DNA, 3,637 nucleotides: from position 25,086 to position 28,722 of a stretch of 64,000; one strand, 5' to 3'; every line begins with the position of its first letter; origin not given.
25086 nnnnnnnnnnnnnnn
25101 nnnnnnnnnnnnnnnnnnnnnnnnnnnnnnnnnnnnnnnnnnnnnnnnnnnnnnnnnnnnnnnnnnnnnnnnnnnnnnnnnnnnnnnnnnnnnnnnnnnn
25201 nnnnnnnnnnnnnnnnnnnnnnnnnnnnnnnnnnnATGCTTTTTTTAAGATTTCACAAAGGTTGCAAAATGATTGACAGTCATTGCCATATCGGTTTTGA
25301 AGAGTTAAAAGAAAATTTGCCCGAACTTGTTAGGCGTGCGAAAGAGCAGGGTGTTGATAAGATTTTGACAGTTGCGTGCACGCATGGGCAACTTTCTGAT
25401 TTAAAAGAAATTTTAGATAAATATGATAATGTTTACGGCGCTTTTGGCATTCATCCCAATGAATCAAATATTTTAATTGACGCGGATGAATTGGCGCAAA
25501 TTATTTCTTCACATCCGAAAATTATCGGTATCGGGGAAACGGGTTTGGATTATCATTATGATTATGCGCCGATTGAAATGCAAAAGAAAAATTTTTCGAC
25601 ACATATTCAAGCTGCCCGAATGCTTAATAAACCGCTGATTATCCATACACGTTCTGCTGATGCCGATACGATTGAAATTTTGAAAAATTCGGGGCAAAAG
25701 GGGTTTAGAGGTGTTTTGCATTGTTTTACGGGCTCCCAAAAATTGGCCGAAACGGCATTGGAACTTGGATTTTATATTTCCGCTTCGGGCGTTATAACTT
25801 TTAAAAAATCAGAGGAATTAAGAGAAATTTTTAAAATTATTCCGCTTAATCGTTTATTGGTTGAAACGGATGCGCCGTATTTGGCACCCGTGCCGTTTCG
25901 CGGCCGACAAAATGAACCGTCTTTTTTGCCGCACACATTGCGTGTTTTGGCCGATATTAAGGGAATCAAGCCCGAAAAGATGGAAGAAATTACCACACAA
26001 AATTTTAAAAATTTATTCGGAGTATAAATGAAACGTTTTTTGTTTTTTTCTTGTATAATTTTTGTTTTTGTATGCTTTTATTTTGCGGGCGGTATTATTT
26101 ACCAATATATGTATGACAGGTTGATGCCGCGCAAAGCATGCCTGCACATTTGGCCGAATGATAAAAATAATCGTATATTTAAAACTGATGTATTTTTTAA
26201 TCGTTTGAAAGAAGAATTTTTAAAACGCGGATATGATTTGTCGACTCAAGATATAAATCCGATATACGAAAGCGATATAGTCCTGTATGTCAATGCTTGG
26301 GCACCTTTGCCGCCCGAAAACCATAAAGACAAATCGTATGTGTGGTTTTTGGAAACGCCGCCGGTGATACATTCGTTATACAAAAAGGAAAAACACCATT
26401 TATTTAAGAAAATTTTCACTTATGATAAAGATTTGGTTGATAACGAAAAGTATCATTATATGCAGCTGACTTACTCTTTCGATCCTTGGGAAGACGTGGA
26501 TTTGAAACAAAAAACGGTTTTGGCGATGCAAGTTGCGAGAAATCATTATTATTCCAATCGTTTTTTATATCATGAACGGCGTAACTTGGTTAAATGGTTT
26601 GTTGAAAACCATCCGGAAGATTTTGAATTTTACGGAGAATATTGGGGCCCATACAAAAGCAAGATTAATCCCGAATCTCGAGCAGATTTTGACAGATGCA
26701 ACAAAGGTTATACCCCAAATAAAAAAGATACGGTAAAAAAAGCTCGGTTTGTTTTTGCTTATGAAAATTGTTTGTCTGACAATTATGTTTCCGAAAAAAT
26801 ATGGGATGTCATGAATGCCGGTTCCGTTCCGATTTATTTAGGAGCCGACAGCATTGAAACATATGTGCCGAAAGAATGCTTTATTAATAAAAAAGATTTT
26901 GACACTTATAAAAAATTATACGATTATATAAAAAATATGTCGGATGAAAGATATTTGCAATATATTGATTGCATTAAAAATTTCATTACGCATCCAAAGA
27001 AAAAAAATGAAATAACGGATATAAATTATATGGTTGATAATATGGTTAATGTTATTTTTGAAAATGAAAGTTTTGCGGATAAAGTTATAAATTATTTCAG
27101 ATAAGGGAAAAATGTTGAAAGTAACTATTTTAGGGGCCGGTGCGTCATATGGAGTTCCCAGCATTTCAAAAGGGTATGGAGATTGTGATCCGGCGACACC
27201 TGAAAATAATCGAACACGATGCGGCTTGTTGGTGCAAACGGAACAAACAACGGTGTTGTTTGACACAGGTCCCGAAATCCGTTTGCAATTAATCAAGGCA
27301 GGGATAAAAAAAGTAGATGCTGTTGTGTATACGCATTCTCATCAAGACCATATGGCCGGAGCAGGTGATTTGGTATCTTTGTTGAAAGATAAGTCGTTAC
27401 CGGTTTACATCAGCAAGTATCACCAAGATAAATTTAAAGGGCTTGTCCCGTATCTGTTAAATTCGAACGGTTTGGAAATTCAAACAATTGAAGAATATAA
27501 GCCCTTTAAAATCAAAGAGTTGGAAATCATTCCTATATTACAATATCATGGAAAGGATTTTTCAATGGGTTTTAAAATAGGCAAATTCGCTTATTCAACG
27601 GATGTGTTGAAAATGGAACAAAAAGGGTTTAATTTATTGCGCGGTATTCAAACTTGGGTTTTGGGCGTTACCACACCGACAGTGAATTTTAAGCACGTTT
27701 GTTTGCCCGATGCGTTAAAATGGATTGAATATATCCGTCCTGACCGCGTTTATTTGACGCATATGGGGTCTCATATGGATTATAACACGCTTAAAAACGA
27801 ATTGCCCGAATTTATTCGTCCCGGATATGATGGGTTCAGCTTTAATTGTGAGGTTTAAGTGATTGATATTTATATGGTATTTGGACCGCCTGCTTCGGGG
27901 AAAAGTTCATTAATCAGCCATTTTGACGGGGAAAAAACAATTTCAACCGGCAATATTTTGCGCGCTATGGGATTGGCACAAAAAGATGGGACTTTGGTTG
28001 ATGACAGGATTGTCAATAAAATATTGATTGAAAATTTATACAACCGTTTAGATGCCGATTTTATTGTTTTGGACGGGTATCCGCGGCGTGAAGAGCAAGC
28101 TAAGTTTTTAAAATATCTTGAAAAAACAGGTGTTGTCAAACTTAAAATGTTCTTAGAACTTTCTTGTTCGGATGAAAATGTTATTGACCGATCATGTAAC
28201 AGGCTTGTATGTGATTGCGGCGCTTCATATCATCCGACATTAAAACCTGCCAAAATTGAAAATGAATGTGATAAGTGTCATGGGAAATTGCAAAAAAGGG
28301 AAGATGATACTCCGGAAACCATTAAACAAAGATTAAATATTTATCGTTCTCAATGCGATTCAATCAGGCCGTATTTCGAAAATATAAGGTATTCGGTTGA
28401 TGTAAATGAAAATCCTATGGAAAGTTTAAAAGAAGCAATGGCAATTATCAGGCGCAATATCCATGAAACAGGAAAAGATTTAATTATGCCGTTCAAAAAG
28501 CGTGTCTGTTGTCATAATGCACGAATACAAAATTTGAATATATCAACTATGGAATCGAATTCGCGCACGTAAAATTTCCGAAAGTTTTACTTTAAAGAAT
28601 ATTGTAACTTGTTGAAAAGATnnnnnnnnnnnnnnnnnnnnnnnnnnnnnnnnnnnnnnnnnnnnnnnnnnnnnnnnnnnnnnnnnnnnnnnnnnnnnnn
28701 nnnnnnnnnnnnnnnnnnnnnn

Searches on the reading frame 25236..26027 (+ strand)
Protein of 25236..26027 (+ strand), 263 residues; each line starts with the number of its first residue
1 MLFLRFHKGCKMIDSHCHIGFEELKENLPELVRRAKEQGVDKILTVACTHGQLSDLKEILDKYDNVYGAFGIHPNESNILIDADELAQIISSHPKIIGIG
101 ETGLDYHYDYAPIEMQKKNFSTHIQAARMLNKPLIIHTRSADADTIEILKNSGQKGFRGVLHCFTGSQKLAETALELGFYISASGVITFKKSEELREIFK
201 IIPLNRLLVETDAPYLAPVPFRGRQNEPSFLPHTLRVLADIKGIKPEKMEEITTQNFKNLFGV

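Call 37: search_protein_families(library=pfam, proteins=[window:25236-26027:+], max_evalue=0.00001)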
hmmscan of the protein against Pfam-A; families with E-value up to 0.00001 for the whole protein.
window:25236-26027:+ (263 aa): 1 family
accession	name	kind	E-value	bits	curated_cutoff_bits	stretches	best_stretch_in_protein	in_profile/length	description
PF01026.27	TatD_DNase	-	1.8e-83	280.3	27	1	13-262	1-253/253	TatD related DNase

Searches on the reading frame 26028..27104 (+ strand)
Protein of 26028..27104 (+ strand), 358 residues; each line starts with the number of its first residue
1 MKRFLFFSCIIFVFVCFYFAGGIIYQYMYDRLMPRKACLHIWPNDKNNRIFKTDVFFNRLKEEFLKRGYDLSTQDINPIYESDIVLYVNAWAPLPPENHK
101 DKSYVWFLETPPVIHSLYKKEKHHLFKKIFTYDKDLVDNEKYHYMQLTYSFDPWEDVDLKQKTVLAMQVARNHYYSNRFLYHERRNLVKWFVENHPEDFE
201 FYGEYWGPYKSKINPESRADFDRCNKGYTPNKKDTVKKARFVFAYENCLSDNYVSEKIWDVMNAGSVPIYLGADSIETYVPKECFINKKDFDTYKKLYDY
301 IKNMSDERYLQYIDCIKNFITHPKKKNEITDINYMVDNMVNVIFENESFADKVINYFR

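Call 37: search_protein_families(library=pfam, proteins=[window:26028-27104:+], max_evalue=0.00001)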
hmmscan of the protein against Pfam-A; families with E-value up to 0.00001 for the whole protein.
window:26028-27104:+ (358 aa): 1 family
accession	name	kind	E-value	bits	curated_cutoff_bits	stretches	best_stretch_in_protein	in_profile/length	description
PF00852.26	Glyco_transf_10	-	5.6e-17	62.4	23.9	1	223-324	39-147/182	Glycosyltransferase family 10 (fucosyltransferase) C-term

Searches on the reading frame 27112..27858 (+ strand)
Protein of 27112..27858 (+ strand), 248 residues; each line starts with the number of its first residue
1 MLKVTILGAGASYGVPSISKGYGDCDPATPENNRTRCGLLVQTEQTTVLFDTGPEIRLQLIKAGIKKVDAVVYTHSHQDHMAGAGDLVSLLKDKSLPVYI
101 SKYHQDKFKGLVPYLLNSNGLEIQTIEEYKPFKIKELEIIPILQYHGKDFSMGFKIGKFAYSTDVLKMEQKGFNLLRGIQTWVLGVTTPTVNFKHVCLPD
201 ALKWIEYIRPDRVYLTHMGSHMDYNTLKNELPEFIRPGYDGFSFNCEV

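Call 37: search_protein_families(library=pfam, proteins=[window:27112-27858:+], max_evalue=0.00001)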
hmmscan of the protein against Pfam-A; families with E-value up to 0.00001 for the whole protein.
window:27112-27858:+ (248 aa): 2 families
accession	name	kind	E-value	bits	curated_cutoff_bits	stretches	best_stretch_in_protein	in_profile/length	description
PF12706.13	Lactamase_B_2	-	2.4e-24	86.5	27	1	46-218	1-200/200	Beta-lactamase superfamily domain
PF00753.33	Lactamase_B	-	4.6e-13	50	22.7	1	40-114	10-90/196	Metallo-beta-lactamase superfamily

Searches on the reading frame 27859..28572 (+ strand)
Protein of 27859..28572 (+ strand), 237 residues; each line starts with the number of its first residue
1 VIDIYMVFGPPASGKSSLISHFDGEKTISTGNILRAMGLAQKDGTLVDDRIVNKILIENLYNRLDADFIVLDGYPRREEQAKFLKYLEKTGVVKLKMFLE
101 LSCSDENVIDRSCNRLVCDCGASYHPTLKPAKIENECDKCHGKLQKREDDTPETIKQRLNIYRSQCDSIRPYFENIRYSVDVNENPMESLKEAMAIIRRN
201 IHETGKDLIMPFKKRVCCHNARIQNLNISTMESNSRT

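Call 37: search_protein_families(library=pfam, proteins=[window:27859-28572:+], max_evalue=0.00001)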
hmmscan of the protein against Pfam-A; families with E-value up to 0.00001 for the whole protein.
window:27859-28572:+ (237 aa): 3 families
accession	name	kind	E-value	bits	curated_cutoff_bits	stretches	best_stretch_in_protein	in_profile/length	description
PF00406.28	ADK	-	2.1e-18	67.3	26.8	1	7-175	1-148/151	Adenylate kinase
PF05191.20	ADK_lid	-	8.7e-10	38.8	26.6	1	115-149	1-36/36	Adenylate kinase, active site lid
PF13207.12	AAA_17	-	4.2e-09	37.2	27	1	8-113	1-120/136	AAA domain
